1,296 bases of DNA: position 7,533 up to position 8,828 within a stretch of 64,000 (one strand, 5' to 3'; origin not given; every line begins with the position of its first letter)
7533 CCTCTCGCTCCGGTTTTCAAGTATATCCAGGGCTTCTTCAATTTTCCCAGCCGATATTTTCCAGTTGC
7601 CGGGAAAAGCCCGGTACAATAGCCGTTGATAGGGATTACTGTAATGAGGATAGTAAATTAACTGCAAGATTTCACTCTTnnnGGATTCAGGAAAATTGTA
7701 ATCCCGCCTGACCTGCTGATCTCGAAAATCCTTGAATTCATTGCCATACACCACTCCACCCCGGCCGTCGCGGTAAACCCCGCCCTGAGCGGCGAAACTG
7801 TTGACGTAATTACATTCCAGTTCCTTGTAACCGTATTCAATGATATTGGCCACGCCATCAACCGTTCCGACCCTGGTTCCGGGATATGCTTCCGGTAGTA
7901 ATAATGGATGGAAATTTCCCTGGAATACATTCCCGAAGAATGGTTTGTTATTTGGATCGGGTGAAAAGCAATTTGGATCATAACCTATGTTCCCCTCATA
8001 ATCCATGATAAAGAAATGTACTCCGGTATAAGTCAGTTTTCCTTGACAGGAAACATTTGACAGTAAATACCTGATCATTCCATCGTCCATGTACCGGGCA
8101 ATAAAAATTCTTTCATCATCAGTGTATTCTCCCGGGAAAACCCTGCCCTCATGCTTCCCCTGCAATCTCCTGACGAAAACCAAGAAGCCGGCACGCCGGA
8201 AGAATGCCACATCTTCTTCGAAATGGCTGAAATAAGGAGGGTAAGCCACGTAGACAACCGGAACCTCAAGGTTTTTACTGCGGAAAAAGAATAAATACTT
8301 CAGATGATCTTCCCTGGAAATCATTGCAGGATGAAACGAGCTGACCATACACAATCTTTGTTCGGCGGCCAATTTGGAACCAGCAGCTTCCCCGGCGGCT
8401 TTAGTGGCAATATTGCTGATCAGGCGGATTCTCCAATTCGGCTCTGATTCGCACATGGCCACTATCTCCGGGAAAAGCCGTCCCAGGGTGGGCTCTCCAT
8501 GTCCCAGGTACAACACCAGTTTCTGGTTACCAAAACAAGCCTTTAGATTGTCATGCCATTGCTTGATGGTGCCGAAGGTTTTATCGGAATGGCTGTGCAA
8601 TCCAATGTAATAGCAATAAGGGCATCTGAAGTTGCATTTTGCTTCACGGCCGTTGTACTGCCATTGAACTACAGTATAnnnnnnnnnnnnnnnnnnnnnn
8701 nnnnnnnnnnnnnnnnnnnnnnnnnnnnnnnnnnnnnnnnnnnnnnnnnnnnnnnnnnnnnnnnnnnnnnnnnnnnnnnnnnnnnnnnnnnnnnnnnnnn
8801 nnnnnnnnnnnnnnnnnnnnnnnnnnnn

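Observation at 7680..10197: SGNH/GDSL hydrolase fused to a radical SAM domain, translationally coupled to a paralogous stand-alone radical SAM gene inside a glycosyltransferase operon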

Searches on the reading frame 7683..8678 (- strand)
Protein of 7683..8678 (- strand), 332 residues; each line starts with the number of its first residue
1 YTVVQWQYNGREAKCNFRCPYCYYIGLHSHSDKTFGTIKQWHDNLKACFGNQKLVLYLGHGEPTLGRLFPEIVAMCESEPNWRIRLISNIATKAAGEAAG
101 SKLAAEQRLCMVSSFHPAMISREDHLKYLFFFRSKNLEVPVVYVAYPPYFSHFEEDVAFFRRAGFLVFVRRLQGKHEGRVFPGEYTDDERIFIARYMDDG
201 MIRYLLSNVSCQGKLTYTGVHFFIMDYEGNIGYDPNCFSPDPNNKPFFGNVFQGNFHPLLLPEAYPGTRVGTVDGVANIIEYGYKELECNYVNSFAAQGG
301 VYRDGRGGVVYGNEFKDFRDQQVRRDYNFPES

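Call 44: predict_structure(alignment_id=A2)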
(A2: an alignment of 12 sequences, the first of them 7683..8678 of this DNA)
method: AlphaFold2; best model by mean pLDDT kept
length: 332 residues; sequences in the alignment: 12
mean_pLDDT: 78.9   pTM: 0.81
mean pLDDT of the five models: 78.9, 71.6, 71.3, 69.9, 69.5
residues with pLDDT >= 90: 104; 70-90: 143; 50-70: 62; < 50: 23
segments of 3 or more residues with pLDDT < 50: 271-276, 285-298
pLDDT, mean of each block of 10 residues (from residue 1): 82 65 62 86 92 81 74 95 84 89 93 87 95 92 91 94 89 85 90 86 70 63 83 67 67 83 69 52 47 42 82 89 81 62
secondary structure, 60 per line:
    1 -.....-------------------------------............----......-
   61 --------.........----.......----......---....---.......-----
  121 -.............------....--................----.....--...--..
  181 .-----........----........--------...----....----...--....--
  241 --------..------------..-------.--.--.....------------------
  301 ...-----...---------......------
elements in order: E2-6 H38-49 E54-59 H69-77 E82-88 H93-98 H102-105 E109-115 H122-134 E141-144 H147-162 E167-171 E174-176 E179-181 H187-194 H199-206 E215-217 E222-225 E230-232 H235-238 E301-303 E309-311 H321-326

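Call 59: search_protein_representatives(alignment_id=A2)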
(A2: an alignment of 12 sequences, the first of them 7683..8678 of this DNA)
Query: 12 sequences, 332 profile positions. Proteins with E-value up to 0.001 (for the whole library): 2126; up to 1e-10: 759; up to 1e-30: 52. The best 150 are listed.
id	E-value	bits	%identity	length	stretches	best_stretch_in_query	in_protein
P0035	1.1e-165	566.9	-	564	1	1-331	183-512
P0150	3.8e-151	519.2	-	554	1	2-332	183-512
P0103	1.1e-148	511.1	-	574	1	1-332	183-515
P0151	5.9e-139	479.1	-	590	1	3-331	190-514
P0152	5.3e-134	462.8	-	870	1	2-332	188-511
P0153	7.0e-134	462.4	-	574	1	3-332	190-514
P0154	1.2e-125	435.4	-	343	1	36-331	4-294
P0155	2.8e-124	430.8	-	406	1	3-330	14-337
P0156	8.0e-121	419.5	-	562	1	2-256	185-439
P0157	4.6e-112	390.7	-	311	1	75-332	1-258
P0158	1.4e-108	379.3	-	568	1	1-329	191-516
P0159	1.2e-106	372.9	-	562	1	1-325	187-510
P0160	4.2e-102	357.9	-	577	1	2-327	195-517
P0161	9.4e-97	340.4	-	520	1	2-324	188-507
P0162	8.5e-85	301.1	-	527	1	2-221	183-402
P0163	2.9e-80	286.2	-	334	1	2-330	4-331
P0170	1.3e-59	218.3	-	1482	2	13-233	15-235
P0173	8.3e-56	205.8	-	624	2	13-263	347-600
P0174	3.1e-54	200.6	-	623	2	8-263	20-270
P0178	7.3e-51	189.5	-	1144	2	14-261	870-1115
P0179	4.0e-50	187.1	-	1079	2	14-264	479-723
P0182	7.9e-47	176.3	-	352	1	3-290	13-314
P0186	4.0e-42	160.8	-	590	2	13-267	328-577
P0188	8.0e-42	159.8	-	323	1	4-283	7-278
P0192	2.7e-38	148.2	-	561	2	5-263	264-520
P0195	9.8e-35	136.5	-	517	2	5-260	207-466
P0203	1.5e-29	119.5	-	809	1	14-275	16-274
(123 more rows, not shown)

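Call 60: search_protein_families(library=pfam, proteins=[P0170, P0173, P0174, P0178, P0179, P0186, P0192, P0203, P0152, P0195], max_evalue=0.0001)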
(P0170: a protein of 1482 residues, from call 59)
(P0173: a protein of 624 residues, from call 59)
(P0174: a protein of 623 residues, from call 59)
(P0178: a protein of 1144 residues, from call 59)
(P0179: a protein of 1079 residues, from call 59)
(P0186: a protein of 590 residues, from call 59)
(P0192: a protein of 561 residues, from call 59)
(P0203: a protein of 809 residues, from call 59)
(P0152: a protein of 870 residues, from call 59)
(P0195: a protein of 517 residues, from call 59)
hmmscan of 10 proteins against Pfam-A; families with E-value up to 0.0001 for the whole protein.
P0170 (1482 aa): 4 families
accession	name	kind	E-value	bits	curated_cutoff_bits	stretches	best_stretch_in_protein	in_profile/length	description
PF04055.27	Radical_SAM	-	3e-58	197.1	29.5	4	512-687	2-166/166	Radical SAM superfamily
PF13353.11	Fer4_12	-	1.7e-12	48.3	22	0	15-78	13-74/137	4Fe-4S single cluster domain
PF13186.11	SPASM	-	5.1e-11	43.1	21.5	1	1083-1143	1-66/67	Iron-sulfur cluster-binding domain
PF02310.24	B12-binding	-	6.4e-06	26.4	32.1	0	370-449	41-120/121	B12 binding domain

P0173 (624 aa): 2 families
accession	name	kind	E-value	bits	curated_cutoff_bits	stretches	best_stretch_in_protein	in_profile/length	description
PF04055.27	Radical_SAM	-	6.3e-23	82.2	29.5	2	18-99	5-89/166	Radical SAM superfamily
PF13353.11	Fer4_12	-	2.7e-08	34.6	22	0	11-89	7-82/137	4Fe-4S single cluster domain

P0174 (623 aa): 3 families
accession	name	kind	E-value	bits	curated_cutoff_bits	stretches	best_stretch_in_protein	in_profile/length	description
PF04055.27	Radical_SAM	-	1.6e-23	84.1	29.5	2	330-407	2-86/166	Radical SAM superfamily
PF13353.11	Fer4_12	-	2.8e-08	34.6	22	0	25-105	14-91/137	4Fe-4S single cluster domain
PF13186.11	SPASM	-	8.8e-07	29.6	21.5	0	546-581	1-40/67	Iron-sulfur cluster-binding domain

P0178 (1144 aa): 4 families
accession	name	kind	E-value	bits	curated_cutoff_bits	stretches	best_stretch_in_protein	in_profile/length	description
PF04055.27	Radical_SAM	-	4.7e-46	157.4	29.5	3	550-714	3-166/166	Radical SAM superfamily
PF02310.24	B12-binding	-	1.2e-11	44.9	32.1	1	406-484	42-120/121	B12 binding domain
PF13353.11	Fer4_12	-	1.8e-06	28.8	22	0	871-937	15-79/137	4Fe-4S single cluster domain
PF13186.11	SPASM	-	5e-06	27.1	21.5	0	234-265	1-36/67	Iron-sulfur cluster-binding domain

P0179 (1079 aa): 4 families
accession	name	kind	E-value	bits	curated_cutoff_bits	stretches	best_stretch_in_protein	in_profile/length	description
PF04055.27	Radical_SAM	-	3.1e-43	148.3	29.5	3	225-387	3-166/166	Radical SAM superfamily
PF13353.11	Fer4_12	-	1.1e-07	32.6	22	0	479-545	14-78/137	4Fe-4S single cluster domain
PF02310.24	B12-binding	-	1.3e-06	28.7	32.1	0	83-163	41-120/121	B12 binding domain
PF13186.11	SPASM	-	4e-05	24.3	21.5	0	999-1033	1-39/67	Iron-sulfur cluster-binding domain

P0186 (590 aa): 3 families
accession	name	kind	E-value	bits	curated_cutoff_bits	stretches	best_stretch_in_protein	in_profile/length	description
PF04055.27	Radical_SAM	-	3.1e-27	96.2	29.5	2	328-453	5-143/166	Radical SAM superfamily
PF13353.11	Fer4_12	-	1.7e-11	45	22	0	18-95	14-89/137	4Fe-4S single cluster domain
PF13186.11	SPASM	-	1.2e-05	25.9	21.5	0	531-563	1-37/67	Iron-sulfur cluster-binding domain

P0192 (561 aa): 2 families
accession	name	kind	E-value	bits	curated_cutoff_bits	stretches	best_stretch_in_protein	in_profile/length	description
PF04055.27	Radical_SAM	-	1.6e-14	54.9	29.5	1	268-389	2-142/166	Radical SAM superfamily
PF13186.11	SPASM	-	1.5e-06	28.8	21.5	0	190-224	1-38/67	Iron-sulfur cluster-binding domain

P0203 (809 aa): 3 families
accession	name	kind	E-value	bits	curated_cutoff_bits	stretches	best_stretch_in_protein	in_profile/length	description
PF04055.27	Radical_SAM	-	1.3e-23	84.4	29.5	2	491-649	7-165/166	Radical SAM superfamily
PF13186.11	SPASM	-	2.4e-11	44.2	21.5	1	716-776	1-66/67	Iron-sulfur cluster-binding domain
PF13353.11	Fer4_12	-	4.4e-07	30.7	22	0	16-86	14-82/137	4Fe-4S single cluster domain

P0152 (870 aa): 5 families
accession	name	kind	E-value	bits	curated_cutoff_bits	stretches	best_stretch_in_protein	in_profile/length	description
PF13472.12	Lipase_GDSL_2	-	8.9e-27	95.2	32.9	1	9-174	1-178/178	GDSL-like Lipase/Acylhydrolase family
PF00657.28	Lipase_GDSL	-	7.3e-12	46.3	23.6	1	7-178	1-207/208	GDSL-like Lipase/Acylhydrolase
PF08242.18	Methyltransf_12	-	3.5e-07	31.3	30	1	663-751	12-98/98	Methyltransferase domain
PF25182.1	NonGDSL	-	6e-06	26.2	80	1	16-145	48-171/220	Non-GDSL lipase-like family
PF04055.27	Radical_SAM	-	8.5e-05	23.2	29.5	0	201-321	7-142/166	Radical SAM superfamily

P0195 (517 aa): 2 families
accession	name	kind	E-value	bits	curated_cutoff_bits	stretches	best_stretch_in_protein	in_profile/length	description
PF04055.27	Radical_SAM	-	8e-09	36.3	29.5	1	215-294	6-85/166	Radical SAM superfamily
PF13186.11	SPASM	-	4.1e-06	27.4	21.5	0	427-473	1-52/67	Iron-sulfur cluster-binding domain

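Call 66: fold_search(model_id=the predicted structure, library=pdb)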
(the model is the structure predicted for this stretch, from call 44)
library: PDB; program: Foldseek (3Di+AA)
matches with E <= 10: 1456; with E <= 0.001: 12
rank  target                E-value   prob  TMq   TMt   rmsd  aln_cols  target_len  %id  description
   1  4k36_A                2.6e-07  1.00  0.52  0.47  11.1       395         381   14  His6 tagged anSMEcpe with bound AdoMet (released 2013-05-08)
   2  4k37_B                5.4e-07  1.00  0.51  0.47  11.2       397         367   15  Native anSMEcpe with bound AdoMet (released 2013-05-08)
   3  4k38_B                6.1e-07  1.00  0.50  0.47  11.5       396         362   13  Native anSMEcpe with bound AdoMet and Kp18Cys peptide (released 2013-05-08)
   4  4k37_A                9.9e-07  1.00  0.50  0.46  11.6       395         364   12  Native anSMEcpe with bound AdoMet (released 2013-05-08)
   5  4k39_B                1.7e-06  1.00  0.52  0.49  11.1       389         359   15  Native anSMEcpe with bound AdoMet and Cp18Cys peptide (released 2013-05-08)
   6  4k39_A                3.1e-06  1.00  0.51  0.48  11.3       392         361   14  Native anSMEcpe with bound AdoMet and Cp18Cys peptide (released 2013-05-08)
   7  4k38_A                3.8e-06  1.00  0.50  0.46  11.6       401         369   13  Native anSMEcpe with bound AdoMet and Kp18Cys peptide (released 2013-05-08)
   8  4k36_B                7.4e-06  1.00  0.52  0.49  10.8       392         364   14  His6 tagged anSMEcpe with bound AdoMet (released 2013-05-08)
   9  4m7t                  8.4e-05  1.00  0.38  0.49   7.7       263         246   15  Crystal structure of BtrN in complex with AdoMet and 2-DOIA (released 2013-10-02)
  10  4iww_A                5.5e-04  1.00  0.31  0.39   6.0       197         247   11  Computational Design of an Unnatural Amino Acid Metalloprotein with Atomic Level Accuracy (released 2013-08-21)
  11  4m7s                  5.9e-04  1.00  0.34  0.49   7.0       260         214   14  Crystal structure of SeMet BtrN in an OPEN conformation (released 2013-10-02)
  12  2fb2_B                5.9e-04  1.00  0.46  0.47  12.5       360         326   13  Structure of the MoaA Arg17/266/268/Ala triple mutant (released 2006-05-09)
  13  2fb2_A                1.0e-03  0.99  0.42  0.42  12.4       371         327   11  Structure of the MoaA Arg17/266/268/Ala triple mutant (released 2006-05-09)
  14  4a29                  1.1e-03  1.00  0.30  0.38   6.2       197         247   13  Structure of the engineered retro-aldolase RA95.0 (released 2012-11-07)
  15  6c8v                  1.4e-03  1.00  0.40  0.42   7.1       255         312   14  X-ray structure of PqqE from Methylobacterium extorquens (released 2018-02-14)
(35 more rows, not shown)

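Call 71: search_protein_families(library=pfam, proteins=[P0155, P0163, P0182, P0188], max_evalue=0.001)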
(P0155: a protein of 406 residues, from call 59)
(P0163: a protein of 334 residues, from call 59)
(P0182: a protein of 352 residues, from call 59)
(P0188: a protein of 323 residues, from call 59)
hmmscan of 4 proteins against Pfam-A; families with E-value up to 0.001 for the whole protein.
P0155 (406 aa): 1 family
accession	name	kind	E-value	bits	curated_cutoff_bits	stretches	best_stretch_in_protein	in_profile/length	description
PF04055.27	Radical_SAM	-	5.3e-07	30.4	29.5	1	26-115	7-101/166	Radical SAM superfamily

P0163 (334 aa): 1 family
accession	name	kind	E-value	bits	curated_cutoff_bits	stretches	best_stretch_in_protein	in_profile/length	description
PF04055.27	Radical_SAM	-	2.5e-05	24.9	29.5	1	15-97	3-88/166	Radical SAM superfamily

P0182 (352 aa): 2 families
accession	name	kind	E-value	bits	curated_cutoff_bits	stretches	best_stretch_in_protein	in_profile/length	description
PF04055.27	Radical_SAM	-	3.1e-06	27.9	29.5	1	25-102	6-89/166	Radical SAM superfamily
PF13186.11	SPASM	-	0.00085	20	21.5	0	243-280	1-40/67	Iron-sulfur cluster-binding domain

P0188 (323 aa): 1 family
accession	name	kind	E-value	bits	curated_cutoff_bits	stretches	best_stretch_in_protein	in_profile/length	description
PF04055.27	Radical_SAM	-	2.9e-07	31.3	29.5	1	19-99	7-94/166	Radical SAM superfamily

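Call 75: search_dna_similar(query=window:7683-8678:-, collection=plasmids, mode=protein, max_evalue=0.00001, max_rows=15)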
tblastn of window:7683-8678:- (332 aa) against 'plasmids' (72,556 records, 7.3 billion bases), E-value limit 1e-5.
No match.
